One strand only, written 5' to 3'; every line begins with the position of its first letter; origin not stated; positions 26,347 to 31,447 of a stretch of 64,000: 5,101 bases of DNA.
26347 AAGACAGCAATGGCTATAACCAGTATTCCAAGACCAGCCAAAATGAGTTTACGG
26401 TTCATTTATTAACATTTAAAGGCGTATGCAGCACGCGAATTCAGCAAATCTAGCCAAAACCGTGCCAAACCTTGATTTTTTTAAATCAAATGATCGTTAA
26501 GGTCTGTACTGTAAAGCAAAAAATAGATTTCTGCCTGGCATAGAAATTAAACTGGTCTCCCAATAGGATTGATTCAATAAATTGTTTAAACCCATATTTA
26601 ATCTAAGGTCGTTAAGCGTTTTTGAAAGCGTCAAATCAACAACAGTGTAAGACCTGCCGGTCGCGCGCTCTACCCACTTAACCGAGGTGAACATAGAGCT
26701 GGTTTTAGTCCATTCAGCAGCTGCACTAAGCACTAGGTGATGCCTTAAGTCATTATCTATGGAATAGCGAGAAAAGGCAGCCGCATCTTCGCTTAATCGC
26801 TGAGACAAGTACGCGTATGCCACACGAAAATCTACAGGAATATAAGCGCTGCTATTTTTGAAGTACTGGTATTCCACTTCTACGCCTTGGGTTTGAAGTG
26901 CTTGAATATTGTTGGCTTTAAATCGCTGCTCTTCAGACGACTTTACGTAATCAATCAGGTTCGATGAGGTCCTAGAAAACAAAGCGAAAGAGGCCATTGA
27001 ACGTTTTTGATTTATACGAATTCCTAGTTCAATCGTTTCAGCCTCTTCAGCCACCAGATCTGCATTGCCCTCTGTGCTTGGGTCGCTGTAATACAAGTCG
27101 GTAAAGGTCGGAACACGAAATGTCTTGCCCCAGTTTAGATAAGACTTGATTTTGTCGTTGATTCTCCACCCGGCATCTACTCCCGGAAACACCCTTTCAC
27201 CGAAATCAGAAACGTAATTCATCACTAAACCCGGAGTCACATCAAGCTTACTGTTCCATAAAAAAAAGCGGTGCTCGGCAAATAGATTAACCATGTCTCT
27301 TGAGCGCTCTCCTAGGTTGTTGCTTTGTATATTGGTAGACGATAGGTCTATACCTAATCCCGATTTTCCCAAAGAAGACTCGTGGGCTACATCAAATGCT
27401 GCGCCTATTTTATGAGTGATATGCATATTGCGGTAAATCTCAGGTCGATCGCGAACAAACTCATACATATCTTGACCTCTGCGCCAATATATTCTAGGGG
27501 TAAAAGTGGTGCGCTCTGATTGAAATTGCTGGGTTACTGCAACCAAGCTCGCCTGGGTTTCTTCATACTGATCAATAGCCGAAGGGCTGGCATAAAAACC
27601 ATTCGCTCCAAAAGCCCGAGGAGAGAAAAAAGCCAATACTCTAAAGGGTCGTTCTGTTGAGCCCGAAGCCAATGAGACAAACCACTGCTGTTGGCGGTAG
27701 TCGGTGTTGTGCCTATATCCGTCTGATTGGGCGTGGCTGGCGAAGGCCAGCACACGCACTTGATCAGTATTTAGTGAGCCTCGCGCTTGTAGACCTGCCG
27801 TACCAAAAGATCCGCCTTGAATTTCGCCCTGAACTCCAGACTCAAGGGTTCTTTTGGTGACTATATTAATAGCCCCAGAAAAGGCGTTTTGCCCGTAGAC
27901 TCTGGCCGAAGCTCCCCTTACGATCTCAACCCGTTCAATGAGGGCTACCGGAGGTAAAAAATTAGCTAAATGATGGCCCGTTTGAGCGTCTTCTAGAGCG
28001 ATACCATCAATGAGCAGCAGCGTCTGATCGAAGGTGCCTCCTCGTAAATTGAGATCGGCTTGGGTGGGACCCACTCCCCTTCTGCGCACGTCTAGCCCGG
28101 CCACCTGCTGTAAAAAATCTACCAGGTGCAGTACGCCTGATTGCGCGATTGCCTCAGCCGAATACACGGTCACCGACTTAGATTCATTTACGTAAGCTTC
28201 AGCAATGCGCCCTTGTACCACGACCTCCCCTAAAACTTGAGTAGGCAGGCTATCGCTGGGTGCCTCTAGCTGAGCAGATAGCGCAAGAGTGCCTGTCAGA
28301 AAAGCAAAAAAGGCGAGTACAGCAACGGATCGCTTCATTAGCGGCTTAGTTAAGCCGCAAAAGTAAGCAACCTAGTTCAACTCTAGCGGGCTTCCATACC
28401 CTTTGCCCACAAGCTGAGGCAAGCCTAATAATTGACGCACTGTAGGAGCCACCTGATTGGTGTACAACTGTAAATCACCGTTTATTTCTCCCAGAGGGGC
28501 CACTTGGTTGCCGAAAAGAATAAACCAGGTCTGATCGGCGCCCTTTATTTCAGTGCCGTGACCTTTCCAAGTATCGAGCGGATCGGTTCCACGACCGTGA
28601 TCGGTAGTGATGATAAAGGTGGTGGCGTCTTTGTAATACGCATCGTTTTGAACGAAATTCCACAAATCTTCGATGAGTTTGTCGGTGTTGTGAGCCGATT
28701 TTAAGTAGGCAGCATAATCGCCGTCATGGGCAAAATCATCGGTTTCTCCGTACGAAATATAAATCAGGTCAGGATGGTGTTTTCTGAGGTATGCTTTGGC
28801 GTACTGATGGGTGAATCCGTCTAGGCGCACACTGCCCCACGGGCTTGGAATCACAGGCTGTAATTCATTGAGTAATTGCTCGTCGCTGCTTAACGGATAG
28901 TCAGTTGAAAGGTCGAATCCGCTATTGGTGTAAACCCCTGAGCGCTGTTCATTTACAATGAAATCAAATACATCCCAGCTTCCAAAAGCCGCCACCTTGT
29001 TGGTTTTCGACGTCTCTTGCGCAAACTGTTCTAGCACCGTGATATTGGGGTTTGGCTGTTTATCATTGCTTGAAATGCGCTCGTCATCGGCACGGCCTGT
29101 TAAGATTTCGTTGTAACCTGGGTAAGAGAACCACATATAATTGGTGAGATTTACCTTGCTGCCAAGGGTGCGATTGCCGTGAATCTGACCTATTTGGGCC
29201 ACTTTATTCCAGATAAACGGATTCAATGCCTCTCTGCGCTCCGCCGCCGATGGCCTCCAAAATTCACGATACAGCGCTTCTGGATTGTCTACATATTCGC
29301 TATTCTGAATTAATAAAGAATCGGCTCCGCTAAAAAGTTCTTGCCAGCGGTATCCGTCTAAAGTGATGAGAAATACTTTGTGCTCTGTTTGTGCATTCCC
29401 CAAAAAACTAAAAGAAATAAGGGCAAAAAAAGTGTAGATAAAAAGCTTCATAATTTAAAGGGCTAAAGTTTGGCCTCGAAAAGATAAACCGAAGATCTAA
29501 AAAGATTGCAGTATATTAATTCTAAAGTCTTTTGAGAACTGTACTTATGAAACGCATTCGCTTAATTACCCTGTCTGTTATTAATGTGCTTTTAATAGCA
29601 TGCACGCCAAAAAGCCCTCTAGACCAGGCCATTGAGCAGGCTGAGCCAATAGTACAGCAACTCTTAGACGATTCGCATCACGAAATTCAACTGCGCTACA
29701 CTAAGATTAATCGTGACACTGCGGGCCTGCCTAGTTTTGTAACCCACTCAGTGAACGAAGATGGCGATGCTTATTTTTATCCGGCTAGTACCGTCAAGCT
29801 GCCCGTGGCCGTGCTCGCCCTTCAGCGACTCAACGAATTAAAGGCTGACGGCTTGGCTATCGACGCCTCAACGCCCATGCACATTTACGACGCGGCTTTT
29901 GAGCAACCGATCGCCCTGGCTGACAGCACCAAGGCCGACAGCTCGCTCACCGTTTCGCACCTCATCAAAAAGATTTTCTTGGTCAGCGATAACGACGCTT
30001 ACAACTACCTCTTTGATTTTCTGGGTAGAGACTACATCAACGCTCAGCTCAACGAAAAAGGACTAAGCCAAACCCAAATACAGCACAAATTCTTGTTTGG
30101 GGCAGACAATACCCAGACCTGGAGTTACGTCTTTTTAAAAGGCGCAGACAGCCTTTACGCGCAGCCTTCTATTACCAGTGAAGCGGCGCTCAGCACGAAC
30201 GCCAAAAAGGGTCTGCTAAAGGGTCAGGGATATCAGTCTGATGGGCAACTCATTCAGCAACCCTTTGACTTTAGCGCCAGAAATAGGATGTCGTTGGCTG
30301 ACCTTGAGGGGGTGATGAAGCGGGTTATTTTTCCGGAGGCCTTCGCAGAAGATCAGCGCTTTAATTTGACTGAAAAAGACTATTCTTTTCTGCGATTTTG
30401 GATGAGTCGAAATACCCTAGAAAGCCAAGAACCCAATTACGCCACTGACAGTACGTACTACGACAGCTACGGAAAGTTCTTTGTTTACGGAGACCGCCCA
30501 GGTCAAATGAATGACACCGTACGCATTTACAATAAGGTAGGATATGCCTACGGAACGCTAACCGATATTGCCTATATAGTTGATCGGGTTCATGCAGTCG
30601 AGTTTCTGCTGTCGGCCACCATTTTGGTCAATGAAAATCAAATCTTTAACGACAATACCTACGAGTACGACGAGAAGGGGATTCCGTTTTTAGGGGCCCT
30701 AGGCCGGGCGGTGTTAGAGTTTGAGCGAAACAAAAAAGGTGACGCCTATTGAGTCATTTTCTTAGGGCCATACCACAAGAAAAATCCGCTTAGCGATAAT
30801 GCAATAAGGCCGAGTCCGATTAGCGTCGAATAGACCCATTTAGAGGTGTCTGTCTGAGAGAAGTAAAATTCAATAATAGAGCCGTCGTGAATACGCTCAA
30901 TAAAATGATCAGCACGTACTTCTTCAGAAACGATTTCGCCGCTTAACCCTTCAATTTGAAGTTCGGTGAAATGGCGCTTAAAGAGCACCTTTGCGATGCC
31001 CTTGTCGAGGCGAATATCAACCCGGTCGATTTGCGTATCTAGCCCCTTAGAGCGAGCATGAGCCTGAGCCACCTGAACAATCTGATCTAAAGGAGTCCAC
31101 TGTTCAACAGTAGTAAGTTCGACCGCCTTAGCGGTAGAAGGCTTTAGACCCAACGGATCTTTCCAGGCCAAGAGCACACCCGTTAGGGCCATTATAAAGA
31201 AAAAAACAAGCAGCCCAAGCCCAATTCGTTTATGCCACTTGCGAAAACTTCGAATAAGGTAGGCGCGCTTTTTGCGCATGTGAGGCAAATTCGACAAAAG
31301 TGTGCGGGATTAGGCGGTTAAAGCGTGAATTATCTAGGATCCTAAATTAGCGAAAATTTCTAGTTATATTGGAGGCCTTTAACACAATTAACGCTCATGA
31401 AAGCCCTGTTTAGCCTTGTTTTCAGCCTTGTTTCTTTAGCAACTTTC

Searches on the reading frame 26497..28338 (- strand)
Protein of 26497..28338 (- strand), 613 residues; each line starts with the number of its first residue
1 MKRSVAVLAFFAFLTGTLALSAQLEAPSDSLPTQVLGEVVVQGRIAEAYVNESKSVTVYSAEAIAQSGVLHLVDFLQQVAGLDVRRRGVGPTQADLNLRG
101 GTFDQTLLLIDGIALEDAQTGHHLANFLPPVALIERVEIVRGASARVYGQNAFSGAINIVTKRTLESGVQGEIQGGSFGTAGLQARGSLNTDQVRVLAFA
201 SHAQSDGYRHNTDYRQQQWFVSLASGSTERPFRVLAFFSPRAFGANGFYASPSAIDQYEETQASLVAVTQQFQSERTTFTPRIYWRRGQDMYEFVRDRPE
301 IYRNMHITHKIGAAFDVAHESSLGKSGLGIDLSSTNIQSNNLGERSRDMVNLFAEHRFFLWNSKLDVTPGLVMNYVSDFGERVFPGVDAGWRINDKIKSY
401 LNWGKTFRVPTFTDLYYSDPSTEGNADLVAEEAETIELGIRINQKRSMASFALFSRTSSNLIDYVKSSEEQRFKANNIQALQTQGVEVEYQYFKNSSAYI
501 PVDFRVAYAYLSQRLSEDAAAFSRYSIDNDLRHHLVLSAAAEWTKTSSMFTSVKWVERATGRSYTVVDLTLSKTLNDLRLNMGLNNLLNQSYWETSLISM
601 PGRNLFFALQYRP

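Call 33: search_protein_families(library=pfam, proteins=[window:26497-28338:-], max_evalue=0.00001)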
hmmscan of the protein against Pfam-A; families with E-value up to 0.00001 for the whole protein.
window:26497-28338:- (613 aa): 2 families
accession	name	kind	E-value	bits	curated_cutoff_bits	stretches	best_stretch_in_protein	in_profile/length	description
PF00593.30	TonB_dep_Rec_b-barrel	-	1.9e-29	104.3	27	1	206-587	11-436/436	TonB dependent receptor-like, beta-barrel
PF07715.20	Plug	-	9e-19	68.4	23.9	1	53-156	6-107/107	TonB-dependent Receptor Plug Domain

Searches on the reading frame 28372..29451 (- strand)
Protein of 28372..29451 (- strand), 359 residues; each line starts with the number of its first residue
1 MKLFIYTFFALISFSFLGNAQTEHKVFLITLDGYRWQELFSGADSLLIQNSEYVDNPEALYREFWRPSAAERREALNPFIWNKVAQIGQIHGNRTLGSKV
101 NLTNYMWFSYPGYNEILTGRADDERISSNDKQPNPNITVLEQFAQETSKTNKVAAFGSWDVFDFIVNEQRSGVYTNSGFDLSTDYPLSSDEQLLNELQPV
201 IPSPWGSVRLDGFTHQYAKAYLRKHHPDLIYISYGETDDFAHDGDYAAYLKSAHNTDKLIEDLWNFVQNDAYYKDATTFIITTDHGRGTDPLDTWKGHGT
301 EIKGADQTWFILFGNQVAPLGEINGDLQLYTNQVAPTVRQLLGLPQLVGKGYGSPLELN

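Call 33: search_protein_families(library=pfam, proteins=[window:28372-29451:-], max_evalue=0.00001)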
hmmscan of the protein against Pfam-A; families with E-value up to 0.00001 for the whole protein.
window:28372-29451:- (359 aa): 2 families
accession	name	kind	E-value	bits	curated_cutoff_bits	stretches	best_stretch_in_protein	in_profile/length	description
PF01676.23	Metalloenzyme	-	4.8e-07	30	24.3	1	219-287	139-202/252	Metalloenzyme superfamily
PF00884.28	Sulfatase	-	7.6e-06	25.9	25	0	170-320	107-279/301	Sulfatase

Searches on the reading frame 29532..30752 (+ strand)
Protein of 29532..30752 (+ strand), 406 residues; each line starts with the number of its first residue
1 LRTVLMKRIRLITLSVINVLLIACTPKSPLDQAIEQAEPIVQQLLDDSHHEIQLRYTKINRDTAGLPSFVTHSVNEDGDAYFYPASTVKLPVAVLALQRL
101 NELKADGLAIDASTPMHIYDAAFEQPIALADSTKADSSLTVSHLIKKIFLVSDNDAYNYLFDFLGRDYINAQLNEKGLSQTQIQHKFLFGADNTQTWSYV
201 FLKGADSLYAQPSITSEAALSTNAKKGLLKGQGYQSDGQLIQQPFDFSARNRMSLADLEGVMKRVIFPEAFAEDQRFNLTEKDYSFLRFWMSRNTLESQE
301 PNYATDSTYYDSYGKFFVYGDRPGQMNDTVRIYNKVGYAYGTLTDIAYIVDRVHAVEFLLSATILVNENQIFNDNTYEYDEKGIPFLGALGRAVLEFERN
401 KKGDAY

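Call 33: search_protein_families(library=pfam, proteins=[window:29532-30752:+], max_evalue=0.00001)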
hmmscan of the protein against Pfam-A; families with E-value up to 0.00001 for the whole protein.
window:29532-30752:+ (406 aa): 1 family
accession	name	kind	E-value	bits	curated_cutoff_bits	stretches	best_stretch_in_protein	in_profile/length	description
PF13354.11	Beta-lactamase2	-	7.6e-20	71.6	22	1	76-351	15-202/214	Beta-lactamase enzyme family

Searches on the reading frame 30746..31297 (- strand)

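Call 9: search_protein_families(library=pfam, proteins=[window:30746-31297:-], max_evalue=0.001)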
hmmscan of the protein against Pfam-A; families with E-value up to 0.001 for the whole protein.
window:30746-31297:- (183 aa): 2 families
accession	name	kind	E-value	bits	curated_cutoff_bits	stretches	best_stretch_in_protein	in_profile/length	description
PF03929.21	PepSY_TM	-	7.5e-11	42.8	28.8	1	15-176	174-293/295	PepSY-associated TM region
PF01292.26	Ni_hydr_CYTB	-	0.00022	21.5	30.1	0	16-46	38-124/179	Prokaryotic cytochrome b561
